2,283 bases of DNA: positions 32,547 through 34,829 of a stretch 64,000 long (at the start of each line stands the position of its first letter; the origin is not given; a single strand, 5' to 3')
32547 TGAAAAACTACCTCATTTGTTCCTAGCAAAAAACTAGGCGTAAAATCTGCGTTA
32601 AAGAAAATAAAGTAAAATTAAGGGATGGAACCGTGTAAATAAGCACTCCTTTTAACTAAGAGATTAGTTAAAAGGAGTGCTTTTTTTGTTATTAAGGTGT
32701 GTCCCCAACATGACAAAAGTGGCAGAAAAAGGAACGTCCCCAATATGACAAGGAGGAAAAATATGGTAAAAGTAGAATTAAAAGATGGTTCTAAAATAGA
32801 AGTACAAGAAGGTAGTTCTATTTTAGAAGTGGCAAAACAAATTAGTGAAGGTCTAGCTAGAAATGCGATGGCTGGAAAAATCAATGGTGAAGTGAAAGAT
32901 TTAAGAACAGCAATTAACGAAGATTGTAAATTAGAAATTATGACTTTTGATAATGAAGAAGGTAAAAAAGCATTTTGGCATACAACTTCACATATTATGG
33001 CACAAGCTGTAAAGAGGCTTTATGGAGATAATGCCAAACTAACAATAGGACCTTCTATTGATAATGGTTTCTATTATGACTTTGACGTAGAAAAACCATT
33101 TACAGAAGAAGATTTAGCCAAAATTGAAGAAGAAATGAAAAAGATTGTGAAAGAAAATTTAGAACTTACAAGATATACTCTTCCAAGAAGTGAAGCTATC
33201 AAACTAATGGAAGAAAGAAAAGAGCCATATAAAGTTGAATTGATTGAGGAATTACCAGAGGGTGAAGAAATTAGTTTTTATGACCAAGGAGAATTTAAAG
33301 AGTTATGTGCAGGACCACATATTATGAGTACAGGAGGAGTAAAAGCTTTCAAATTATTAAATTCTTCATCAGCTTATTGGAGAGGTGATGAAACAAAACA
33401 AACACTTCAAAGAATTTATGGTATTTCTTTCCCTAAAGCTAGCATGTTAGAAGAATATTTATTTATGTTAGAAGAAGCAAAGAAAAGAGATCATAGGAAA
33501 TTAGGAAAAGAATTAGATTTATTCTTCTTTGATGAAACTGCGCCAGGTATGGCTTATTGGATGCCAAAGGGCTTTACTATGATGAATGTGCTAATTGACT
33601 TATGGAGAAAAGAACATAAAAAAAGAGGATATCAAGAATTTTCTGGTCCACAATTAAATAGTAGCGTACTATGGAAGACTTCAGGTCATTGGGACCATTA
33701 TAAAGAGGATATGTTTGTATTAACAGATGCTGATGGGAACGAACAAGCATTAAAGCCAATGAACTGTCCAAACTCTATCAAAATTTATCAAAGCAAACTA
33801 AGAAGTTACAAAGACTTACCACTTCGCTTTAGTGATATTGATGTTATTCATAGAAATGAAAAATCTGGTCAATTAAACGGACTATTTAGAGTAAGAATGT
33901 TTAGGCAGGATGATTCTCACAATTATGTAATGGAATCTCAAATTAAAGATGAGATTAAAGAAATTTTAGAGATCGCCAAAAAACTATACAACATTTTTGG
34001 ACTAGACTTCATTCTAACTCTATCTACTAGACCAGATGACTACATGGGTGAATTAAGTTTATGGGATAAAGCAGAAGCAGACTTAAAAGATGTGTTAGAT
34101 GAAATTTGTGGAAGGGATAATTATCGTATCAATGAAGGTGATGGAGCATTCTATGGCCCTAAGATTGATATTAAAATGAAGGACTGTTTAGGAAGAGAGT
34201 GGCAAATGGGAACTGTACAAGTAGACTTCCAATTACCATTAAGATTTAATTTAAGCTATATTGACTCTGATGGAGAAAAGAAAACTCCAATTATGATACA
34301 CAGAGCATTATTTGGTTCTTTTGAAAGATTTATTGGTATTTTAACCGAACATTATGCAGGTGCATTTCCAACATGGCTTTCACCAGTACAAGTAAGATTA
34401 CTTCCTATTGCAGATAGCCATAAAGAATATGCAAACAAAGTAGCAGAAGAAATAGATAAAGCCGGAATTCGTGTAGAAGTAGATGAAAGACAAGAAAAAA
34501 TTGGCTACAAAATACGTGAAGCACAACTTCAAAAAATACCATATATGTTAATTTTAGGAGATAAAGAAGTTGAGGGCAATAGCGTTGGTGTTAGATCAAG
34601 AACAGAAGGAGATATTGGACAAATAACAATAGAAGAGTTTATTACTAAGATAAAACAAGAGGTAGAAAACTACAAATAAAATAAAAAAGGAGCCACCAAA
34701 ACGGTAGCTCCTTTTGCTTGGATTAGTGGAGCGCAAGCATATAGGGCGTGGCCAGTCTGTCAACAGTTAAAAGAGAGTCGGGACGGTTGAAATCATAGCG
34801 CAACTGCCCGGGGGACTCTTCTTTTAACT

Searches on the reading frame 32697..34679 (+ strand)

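Call 51: search_protein_families(library=pfam, proteins=[window:32697-34679:+], max_evalue=0.00001)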
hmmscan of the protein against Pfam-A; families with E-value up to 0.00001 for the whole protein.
window:32697-34679:+ (660 aa): 4 families
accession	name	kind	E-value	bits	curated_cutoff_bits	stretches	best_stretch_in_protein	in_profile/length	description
PF00587.30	tRNA-synt_2b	-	7.6e-46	156.9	29.3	1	343-553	4-179/179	tRNA synthetase class II core domain (G, H, P, S and T)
PF03129.25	HGTP_anticodon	-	7.1e-27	93.8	21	1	565-654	1-93/94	Anticodon binding domain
PF02824.27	TGS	-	8.4e-13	48.6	22.2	1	24-83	1-60/60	TGS domain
PF07973.19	tRNA_SAD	-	1.6e-12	47.6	24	1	192-241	1-44/44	Threonyl and Alanyl tRNA synthetase second additional domain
